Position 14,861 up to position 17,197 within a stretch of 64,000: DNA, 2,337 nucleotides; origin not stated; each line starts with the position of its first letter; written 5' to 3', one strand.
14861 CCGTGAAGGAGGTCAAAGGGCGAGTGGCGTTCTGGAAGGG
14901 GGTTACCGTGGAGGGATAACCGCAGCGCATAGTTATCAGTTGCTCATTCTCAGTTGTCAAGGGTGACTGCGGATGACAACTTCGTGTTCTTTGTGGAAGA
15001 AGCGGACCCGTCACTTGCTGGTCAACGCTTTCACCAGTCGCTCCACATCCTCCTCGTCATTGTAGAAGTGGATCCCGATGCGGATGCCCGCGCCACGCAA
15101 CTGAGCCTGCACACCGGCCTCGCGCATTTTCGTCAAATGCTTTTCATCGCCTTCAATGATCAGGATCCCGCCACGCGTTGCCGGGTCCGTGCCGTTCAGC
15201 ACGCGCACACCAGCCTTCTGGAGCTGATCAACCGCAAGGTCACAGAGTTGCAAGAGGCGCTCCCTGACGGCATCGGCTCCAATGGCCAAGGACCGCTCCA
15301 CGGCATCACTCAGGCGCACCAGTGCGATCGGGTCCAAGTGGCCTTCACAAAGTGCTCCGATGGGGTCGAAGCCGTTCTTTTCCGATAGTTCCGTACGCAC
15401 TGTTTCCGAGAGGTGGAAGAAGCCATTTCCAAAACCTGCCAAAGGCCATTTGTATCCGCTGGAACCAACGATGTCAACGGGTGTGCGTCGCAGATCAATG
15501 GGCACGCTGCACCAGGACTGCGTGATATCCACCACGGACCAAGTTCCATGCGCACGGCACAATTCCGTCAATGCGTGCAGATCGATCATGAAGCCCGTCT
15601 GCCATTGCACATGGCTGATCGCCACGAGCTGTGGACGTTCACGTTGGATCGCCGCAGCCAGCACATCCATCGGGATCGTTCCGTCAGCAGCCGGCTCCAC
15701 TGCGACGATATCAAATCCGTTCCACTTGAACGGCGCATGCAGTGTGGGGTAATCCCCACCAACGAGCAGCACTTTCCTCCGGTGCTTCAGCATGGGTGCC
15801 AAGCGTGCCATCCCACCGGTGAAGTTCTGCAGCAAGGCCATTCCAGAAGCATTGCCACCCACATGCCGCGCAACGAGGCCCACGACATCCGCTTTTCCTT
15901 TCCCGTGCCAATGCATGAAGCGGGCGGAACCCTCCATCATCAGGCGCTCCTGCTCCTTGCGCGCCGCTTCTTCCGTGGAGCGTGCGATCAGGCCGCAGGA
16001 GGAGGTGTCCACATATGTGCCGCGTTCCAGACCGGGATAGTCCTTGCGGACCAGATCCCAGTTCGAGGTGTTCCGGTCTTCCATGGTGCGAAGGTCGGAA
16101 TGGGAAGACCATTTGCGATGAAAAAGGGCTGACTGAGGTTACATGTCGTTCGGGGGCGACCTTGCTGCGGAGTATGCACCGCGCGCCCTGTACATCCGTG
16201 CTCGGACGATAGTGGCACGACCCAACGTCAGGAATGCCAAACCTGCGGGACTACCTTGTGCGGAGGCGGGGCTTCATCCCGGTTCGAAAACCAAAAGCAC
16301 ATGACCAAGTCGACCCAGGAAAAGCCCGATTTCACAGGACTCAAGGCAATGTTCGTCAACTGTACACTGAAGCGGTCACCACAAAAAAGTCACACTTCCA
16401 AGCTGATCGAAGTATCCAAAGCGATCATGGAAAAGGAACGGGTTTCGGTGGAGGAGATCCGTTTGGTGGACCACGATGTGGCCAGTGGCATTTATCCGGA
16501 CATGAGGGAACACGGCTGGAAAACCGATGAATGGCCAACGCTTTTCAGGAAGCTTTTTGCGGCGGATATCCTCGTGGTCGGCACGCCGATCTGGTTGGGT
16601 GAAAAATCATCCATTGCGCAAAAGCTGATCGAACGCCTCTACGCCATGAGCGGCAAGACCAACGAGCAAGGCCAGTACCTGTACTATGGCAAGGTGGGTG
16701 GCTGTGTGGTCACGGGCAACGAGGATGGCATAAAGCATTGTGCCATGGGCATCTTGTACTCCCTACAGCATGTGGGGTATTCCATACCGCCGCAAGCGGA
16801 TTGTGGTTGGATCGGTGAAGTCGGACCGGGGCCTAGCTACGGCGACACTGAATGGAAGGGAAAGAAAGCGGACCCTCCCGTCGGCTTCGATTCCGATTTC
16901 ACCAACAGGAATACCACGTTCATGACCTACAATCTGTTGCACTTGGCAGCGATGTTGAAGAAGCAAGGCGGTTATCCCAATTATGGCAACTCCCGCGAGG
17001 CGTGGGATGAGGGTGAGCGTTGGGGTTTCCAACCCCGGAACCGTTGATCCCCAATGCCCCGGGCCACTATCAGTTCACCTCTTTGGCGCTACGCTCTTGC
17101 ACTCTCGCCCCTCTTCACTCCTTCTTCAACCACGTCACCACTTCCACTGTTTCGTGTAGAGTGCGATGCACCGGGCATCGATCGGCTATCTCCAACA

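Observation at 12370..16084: Compact ergothioneine locus egtB-egtD-DUF427 with a convergent class-V PLP enzyme as EgtE candidate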

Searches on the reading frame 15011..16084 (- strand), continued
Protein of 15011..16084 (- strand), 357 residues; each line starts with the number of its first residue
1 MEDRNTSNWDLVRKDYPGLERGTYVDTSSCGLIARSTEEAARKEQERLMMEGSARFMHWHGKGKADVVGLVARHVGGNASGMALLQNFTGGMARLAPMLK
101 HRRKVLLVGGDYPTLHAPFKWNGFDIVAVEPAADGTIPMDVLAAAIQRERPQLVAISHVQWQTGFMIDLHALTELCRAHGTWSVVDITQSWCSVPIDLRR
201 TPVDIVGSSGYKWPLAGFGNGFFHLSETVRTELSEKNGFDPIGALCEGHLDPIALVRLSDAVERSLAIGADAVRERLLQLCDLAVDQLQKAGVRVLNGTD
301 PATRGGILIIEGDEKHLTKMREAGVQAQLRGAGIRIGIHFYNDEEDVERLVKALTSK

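Call 63: find_encoding_contigs(protein=P0036, flank=4500, max_places=1)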
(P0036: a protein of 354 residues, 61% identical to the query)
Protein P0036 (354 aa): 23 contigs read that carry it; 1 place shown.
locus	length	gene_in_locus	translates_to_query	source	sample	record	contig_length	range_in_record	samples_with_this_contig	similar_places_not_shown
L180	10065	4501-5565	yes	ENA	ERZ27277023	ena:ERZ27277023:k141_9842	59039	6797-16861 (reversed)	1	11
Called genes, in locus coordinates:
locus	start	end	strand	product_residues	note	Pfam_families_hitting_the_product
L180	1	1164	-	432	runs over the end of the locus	PF00155:Aminotran_1_2 (faint), PF00266:Aminotran_5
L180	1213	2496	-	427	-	PF19295:SufBD_N, PF01458:SUFBD_core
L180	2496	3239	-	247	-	PF00005:ABC_tran, PF02463:SMC_N (weak)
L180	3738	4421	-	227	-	-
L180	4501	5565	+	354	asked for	PF00266:Aminotran_5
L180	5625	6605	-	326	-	PF10017:Methyltransf_33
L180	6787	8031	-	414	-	PF01053:Cys_Met_Meta_PP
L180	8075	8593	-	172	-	PF02674:Colicin_V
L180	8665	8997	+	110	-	-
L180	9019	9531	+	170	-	PF01661:Macro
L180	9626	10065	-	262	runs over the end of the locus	PF13085:Fer2_3, PF00037:Fer4 (weak), PF12797:Fer4_2 (weak), PF12837:Fer4_6 (weak), PF13183:Fer4_8, PF13237:Fer4_10, PF12838:Fer4_7, PF13534:Fer4_17 (weak), +1 more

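Call 64: find_encoding_contigs(protein=P0059, flank=4500, max_places=1)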
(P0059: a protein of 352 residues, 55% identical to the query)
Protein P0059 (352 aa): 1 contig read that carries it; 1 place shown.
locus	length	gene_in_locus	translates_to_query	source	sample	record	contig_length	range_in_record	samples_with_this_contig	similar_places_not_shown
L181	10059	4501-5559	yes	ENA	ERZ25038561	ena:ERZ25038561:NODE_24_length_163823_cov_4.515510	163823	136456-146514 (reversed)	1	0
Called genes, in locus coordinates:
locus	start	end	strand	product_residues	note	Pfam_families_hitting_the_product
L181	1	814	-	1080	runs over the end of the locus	PF24391:HD-CE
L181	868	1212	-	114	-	PF12643:MazG-like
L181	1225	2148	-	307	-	PF13391:HNH_2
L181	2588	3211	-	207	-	-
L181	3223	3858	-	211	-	-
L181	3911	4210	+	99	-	PF13560:HTH_31, PF12844:HTH_19, PF01381:HTH_3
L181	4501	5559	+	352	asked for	PF00266:Aminotran_5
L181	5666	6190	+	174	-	PF00583:Acetyltransf_1 (faint), PF13302:Acetyltransf_3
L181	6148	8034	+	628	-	-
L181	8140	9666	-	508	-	-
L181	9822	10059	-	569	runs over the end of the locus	PF09972:DUF2207, PF20990:DUF2207_C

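Call 65: find_encoding_contigs(protein=P0085, flank=4500, max_places=1)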
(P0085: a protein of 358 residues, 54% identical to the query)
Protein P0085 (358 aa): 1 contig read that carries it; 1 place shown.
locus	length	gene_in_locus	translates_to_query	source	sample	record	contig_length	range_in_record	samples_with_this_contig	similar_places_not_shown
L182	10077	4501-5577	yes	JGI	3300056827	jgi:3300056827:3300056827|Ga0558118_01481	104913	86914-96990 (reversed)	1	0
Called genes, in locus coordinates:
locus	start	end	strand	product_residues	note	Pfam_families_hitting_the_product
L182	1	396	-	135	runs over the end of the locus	-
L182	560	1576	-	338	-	-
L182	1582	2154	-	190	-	PF20990:DUF2207_C (weak)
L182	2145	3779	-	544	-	PF09972:DUF2207, PF20990:DUF2207_C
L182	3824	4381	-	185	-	PF04011:LemA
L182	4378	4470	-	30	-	-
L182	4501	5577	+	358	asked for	PF00266:Aminotran_5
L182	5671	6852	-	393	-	PF02012:BNR (faint), PF15902:Sortilin-Vps10 (faint), PF25852:DUF6242_C, PF13860:FlgD_ig (weak)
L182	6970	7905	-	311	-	-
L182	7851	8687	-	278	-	-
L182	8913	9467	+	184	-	PF13302:Acetyltransf_3, PF00583:Acetyltransf_1 (weak)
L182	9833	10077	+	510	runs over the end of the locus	PF14312:FG-GAP_2 (faint), PF18962:Por_Secre_tail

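Call 69: search_protein_families(library=pfam, proteins=[L180:5625-6605:-, L180:6787-8031:-], max_evalue=0.01)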
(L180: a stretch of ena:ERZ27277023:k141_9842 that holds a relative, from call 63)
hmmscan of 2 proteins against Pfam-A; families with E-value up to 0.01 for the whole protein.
L180:5625-6605:- (326 aa): 1 family
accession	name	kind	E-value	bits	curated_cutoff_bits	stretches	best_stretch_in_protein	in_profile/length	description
PF10017.15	Methyltransf_33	-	5.4e-92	308.5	23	1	19-322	3-301/304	Histidine-specific methyltransferase, SAM-dependent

L180:6787-8031:- (414 aa): 2 families
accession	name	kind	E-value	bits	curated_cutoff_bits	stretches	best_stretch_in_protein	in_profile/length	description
PF01053.26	Cys_Met_Meta_PP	-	3.7e-110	368.5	27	1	12-412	4-381/381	Cys/Met metabolism PLP-dependent enzyme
PF00155.27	Aminotran_1_2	-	0.00041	20.1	19.7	1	92-257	69-246/361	Aminotransferase class I and II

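Call 75: find_encoding_contigs(protein=P0106, flank=4500, max_places=1)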
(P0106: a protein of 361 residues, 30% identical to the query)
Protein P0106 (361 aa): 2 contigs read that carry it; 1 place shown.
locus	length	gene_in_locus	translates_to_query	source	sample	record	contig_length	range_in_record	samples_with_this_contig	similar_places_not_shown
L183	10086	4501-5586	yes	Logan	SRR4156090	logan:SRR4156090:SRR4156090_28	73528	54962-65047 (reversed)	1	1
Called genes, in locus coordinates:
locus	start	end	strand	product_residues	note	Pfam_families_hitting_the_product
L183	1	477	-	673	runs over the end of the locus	PF13089:PP_kinase_N, PF02503:PP_kinase, PF17941:PP_kinase_C_1, PF13091:PLDc_2 (weak), PF13090:PP_kinase_C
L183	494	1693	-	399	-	PF18967:PycTM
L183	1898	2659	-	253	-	PF08281:Sigma70_r4_2 (weak), PF00196:GerE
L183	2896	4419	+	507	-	PF01336:tRNA_anti-codon, PF00152:tRNA-synt_2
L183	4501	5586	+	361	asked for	PF00266:Aminotran_5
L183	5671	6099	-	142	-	-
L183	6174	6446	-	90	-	-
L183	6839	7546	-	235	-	PF00230:MIP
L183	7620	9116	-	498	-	PF00370:FGGY_N, PF02782:FGGY_C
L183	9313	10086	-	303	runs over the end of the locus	PF03009:GDPD, PF13653:GDPD_2 (weak)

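Call 76: find_encoding_contigs(protein=P0103, flank=4500, max_places=1)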
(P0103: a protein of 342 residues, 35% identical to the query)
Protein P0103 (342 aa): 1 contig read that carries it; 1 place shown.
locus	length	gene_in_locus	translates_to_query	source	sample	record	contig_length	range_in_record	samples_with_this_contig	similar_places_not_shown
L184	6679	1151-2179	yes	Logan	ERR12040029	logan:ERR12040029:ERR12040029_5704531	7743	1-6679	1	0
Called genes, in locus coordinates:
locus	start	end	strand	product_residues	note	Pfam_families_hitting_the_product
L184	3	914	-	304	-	?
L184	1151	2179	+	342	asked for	PF00266:Aminotran_5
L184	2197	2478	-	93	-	PF04248:NTP_transf_9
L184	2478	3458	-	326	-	PF10017:Methyltransf_33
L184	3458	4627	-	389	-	PF12867:DinB_2, PF03781:FGE-sulfatase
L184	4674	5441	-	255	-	PF02592:Vut_1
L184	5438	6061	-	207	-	PF03473:MOSC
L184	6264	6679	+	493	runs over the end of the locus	?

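Call 105: predict_structure(alignment_id=A3)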
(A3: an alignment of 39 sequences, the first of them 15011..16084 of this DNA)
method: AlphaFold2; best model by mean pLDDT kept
length: 357 residues; sequences in the alignment: 39
mean_pLDDT: 94.5   pTM: 0.92
mean pLDDT of the five models: 94.5, 93.7, 92.7, 92.6, 91.5
residues with pLDDT >= 90: 326; 70-90: 25; 50-70: 3; < 50: 3
segments of 3 or more residues with pLDDT < 50: 1-3
pLDDT, mean of each block of 10 residues (from residue 1): 67 95 93 97 98 94 95 97 95 96 95 90 96 92 98 97 94 98 97 96 96 95 98 98 90 96 96 96 98 96 95 95 93 93 97 87
secondary structure, 60 per line:
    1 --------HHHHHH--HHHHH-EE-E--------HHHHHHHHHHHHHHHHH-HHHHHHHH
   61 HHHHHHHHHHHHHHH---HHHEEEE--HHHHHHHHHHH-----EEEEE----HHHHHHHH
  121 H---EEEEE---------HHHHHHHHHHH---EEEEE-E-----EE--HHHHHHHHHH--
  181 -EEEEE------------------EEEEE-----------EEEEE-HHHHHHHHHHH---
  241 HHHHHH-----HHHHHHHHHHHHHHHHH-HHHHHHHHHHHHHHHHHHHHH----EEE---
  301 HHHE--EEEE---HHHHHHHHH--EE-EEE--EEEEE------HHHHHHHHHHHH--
elements in order: H9-14 H17-21 H35-51 H53-75 E82-85 H88-98 E104-108 H113-121 E125-129 H139-149 E153-157 H169-178 E182-186 E205-209 E221-225 H227-237 H241-246 H252-268 H270-290 E295-297 E307-310 H314-322 E328-330 E333-337 H344-355

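Call 108: fold_search(model_id=the predicted structure, library=pdb)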
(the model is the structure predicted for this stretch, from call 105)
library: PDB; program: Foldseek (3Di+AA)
matches with E <= 10: 1986; with E <= 0.001: 1691
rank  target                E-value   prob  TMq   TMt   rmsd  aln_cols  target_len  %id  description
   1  7rw3                  2.8e-21  1.00  0.86  0.80   2.7       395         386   18  E. coli cysteine desulfurase SufS N99D (released 2023-01-25)
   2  6o11                  3.7e-21  1.00  0.85  0.75   3.7       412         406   18  E. coli cysteine desulfurase SufS C364A with a Cys-aldimine intermediate (released 2019-06-26)
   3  8irk_B                6.7e-21  1.00  0.85  0.82   3.2       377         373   21  Carbon Sulfoxide lyase (released 2024-03-06)
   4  6ndn                  8.4e-21  1.00  0.85  0.75   3.8       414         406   18  Crystal Structure of Selenocysteine Lyase from Escherichia coli (released 2019-12-25)
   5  9d2d                  8.8e-21  1.00  0.86  0.76   3.8       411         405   18  E. coli cysteine desulfurase SufS R359A (released 2024-10-23)
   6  7ruj                  9.9e-21  1.00  0.86  0.76   3.2       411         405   18  E. coli cysteine desulfurase SufS N99A (released 2023-01-25)
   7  6mr6                  1.0e-20  1.00  0.85  0.75   3.8       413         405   18  E. coli cysteine desulfurase SufS H55A with a cysteine persulfide intermediate (released 2019-01-09)
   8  8is0_A                1.3e-20  1.00  0.85  0.81   3.2       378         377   20  Carbon Sulfoxide lyase - Y106F (released 2024-03-06)
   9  8vbs_A                1.4e-20  1.00  0.85  0.76   3.5       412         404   18  E. coli cysteine desulfurase SufS bound to SufE C51A (released 2024-10-16)
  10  6o12                  1.4e-20  1.00  0.85  0.76   3.7       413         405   18  E. coli cysteine desulfurase SufS H123A (released 2019-06-26)
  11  7rrn                  1.5e-20  1.00  0.84  0.75   4.0       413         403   18  E. coli cysteine desulfurase SufS R56A (released 2023-01-18)
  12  8irz_A                1.7e-20  1.00  0.86  0.81   3.0       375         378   21  Carbon Sulfoxide lyase (released 2024-03-06)
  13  6mre                  1.7e-20  1.00  0.84  0.74   3.8       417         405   18  E. coli cysteine desulfurase SufS R92A with a cysteine persulfide intermediate (released 2019-01-09)
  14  8irk_C                1.7e-20  1.00  0.86  0.82   3.4       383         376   21  Carbon Sulfoxide lyase (released 2024-03-06)
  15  8iry_D                1.9e-20  1.00  0.85  0.82   3.1       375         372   21  Carbon Sulfoxide lyase (released 2024-03-06)
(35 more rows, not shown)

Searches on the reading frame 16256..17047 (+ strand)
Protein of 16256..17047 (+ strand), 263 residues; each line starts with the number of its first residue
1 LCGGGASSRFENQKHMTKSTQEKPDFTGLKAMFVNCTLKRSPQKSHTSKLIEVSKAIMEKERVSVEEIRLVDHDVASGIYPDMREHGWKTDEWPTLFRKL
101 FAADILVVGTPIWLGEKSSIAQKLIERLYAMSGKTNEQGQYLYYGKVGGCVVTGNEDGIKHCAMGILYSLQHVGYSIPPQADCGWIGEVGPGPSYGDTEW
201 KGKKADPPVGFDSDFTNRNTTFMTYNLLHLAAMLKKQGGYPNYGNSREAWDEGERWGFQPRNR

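Call 5: search_protein_families(library=pfam, proteins=[window:16256-17047:+])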
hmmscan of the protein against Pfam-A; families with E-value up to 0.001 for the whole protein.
window:16256-17047:+ (263 aa): 1 family
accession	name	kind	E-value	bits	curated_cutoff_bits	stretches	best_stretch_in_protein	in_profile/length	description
PF03358.20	FMN_red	-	9.2e-10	38.7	24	1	42-170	10-132/152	NADPH-dependent FMN reductase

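Call 6: search_protein_families(library=ncbifam, proteins=[window:16256-17047:+])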
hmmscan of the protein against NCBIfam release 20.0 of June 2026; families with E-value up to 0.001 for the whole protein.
window:16256-17047:+ (263 aa): 0 families
